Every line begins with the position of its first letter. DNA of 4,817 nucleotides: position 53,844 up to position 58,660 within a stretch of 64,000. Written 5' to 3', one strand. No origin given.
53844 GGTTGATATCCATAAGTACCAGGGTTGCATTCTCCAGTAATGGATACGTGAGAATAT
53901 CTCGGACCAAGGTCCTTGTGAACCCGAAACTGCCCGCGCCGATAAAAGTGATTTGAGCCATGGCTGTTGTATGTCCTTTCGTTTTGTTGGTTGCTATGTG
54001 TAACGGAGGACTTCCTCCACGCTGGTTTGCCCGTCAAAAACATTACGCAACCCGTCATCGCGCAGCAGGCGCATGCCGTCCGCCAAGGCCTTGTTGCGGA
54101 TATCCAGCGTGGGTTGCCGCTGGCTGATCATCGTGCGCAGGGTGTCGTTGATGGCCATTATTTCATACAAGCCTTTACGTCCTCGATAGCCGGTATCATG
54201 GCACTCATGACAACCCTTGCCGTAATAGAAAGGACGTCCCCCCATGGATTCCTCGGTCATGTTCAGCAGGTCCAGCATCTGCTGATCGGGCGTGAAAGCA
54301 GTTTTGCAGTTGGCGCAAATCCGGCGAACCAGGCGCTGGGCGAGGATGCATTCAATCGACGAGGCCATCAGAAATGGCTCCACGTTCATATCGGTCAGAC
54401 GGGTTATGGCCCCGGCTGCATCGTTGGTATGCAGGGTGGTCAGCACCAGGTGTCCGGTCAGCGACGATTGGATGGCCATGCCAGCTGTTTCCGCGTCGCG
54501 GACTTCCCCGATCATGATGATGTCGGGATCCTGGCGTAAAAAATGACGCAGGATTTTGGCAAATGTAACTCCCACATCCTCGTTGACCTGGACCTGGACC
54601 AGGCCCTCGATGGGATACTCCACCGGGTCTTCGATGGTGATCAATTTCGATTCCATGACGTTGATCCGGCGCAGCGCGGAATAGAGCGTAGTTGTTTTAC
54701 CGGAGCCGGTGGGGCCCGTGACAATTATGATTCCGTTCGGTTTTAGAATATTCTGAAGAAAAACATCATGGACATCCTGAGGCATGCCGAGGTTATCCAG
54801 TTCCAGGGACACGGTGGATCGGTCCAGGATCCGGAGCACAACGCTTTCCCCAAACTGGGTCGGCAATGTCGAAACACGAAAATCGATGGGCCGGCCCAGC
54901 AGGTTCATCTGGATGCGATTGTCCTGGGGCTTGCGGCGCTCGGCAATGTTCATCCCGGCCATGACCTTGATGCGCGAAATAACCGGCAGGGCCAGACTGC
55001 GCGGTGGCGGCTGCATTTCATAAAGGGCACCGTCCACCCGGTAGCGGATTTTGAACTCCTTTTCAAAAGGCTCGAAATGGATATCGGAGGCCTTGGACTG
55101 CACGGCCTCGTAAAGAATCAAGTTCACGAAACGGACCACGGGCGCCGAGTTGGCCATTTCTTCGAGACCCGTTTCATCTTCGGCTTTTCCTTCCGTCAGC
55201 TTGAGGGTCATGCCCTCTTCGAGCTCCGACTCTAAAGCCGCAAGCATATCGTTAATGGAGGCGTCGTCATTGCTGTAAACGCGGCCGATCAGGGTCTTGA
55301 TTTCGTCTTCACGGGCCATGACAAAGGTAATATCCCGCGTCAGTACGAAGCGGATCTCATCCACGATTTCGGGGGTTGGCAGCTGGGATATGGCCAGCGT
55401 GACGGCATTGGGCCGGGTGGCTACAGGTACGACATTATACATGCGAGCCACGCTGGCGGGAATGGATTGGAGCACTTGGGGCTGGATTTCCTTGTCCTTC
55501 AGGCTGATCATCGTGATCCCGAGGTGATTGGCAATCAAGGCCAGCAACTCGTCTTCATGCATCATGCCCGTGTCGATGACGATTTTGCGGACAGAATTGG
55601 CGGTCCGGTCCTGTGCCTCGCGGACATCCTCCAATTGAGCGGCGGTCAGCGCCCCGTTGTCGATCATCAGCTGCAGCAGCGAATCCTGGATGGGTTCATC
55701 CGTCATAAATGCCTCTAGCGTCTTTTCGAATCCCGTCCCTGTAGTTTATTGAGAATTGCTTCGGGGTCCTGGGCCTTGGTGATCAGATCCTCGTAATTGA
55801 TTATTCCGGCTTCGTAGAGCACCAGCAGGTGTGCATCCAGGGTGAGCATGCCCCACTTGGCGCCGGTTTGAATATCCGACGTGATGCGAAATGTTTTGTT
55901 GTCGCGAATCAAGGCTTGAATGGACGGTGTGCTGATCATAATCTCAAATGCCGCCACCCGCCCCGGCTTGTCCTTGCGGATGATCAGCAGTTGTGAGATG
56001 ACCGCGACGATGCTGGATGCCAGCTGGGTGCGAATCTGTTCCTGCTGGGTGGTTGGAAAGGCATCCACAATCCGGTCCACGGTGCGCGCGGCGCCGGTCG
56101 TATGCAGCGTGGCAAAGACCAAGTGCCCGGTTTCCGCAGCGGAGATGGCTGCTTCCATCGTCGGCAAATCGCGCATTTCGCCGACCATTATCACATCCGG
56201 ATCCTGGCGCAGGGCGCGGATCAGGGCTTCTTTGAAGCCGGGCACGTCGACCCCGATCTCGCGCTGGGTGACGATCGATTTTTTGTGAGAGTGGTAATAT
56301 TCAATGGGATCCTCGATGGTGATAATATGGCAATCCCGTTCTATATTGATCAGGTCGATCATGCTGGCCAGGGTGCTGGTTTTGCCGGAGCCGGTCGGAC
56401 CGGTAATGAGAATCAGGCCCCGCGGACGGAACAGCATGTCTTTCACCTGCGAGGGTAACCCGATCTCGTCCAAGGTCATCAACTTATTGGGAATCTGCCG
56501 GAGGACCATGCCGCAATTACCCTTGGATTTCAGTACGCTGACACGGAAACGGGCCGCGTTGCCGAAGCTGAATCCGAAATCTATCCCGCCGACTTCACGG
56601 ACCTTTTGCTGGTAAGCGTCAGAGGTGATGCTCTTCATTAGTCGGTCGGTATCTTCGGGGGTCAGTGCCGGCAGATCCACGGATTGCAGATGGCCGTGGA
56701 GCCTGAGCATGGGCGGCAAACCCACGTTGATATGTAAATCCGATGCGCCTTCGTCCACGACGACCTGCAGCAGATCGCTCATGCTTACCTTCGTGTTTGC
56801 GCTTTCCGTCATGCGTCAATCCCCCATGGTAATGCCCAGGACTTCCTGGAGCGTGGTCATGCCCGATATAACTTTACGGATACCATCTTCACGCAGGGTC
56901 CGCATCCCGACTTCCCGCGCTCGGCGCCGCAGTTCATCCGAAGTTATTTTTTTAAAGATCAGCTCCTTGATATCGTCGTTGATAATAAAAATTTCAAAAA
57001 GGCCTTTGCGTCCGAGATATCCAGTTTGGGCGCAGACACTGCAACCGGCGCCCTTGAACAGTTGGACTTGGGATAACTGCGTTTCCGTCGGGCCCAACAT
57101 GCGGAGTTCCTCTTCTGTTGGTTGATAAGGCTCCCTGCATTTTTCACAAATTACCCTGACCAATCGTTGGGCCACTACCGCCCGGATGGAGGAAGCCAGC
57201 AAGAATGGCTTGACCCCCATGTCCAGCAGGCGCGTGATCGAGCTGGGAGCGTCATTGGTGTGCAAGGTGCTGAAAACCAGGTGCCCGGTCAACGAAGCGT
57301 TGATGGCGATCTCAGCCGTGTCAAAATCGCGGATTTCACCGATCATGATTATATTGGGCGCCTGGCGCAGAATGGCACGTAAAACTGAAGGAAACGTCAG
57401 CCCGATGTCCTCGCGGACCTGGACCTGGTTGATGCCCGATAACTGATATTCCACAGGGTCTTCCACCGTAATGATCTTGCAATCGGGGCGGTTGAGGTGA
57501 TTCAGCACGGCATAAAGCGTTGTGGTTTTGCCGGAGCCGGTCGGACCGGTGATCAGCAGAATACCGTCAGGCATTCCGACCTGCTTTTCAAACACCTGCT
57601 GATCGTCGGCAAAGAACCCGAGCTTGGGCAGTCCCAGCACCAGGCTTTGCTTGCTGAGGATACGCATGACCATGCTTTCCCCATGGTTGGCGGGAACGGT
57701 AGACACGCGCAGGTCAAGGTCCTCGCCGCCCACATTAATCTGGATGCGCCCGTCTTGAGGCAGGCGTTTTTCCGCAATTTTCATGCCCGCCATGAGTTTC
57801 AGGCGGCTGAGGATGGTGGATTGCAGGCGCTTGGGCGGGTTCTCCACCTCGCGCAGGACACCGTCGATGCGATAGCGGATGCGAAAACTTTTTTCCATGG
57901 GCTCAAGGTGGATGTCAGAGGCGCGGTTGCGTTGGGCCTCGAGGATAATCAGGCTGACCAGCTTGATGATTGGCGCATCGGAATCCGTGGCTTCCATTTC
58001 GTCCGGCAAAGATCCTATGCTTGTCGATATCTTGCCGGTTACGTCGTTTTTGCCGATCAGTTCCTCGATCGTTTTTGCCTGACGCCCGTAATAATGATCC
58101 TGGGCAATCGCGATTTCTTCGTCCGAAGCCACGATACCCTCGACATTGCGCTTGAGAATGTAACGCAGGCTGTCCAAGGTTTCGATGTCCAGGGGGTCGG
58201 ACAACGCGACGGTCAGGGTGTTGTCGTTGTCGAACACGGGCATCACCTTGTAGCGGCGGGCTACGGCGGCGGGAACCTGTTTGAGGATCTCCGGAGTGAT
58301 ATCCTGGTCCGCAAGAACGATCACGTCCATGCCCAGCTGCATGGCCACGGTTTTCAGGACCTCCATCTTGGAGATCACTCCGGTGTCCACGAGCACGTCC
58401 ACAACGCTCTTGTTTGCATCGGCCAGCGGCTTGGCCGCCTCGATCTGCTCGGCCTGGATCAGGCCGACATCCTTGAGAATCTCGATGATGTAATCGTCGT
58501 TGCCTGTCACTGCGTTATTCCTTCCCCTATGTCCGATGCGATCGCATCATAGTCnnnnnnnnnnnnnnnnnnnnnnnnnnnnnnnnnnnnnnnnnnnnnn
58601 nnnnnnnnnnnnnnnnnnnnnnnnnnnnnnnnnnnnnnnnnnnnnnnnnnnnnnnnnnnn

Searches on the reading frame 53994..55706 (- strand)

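Call 64: search_protein_families(library=pfam, proteins=[window:53994-55706:-], max_evalue=0.00001)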
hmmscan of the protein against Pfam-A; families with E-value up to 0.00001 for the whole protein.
window:53994-55706:- (570 aa): 2 families
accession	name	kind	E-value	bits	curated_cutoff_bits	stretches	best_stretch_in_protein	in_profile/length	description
PF00437.27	T2SSE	-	9.5e-138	459.3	24.9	1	185-568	3-370/370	Type II/IV secretion system protein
PF05157.20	MshEN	-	2.8e-17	62.9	23.1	1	62-148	1-88/90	MshEN domain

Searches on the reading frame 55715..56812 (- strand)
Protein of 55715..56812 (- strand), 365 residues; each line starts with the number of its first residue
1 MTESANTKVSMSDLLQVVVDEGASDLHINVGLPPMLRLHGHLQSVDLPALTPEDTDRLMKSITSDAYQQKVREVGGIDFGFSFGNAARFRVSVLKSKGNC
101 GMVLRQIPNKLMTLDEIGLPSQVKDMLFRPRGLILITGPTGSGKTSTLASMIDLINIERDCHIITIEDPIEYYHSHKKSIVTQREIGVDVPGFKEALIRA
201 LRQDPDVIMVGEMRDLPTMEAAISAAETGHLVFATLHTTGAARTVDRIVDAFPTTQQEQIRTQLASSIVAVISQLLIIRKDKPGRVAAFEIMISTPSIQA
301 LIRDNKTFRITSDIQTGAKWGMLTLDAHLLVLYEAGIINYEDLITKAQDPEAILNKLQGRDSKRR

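Call 64: search_protein_families(library=pfam, proteins=[window:55715-56812:-], max_evalue=0.00001)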
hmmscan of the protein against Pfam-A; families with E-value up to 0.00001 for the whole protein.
window:55715-56812:- (365 aa): 1 family
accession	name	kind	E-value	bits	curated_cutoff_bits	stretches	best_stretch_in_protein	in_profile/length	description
PF00437.27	T2SSE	-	2e-51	175.3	24.9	1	12-279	13-280/370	Type II/IV secretion system protein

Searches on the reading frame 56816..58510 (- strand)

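Call 64: search_protein_families(library=pfam, proteins=[window:56816-58510:-], max_evalue=0.00001)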
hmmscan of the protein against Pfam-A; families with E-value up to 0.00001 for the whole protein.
window:56816-58510:- (564 aa): 2 families
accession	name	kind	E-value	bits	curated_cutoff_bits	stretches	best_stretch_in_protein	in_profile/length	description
PF00437.27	T2SSE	-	8.9e-136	452.8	24.9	1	176-558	3-369/370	Type II/IV secretion system protein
PF05157.20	MshEN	-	6.2e-21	74.6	23.1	1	59-145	1-88/90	MshEN domain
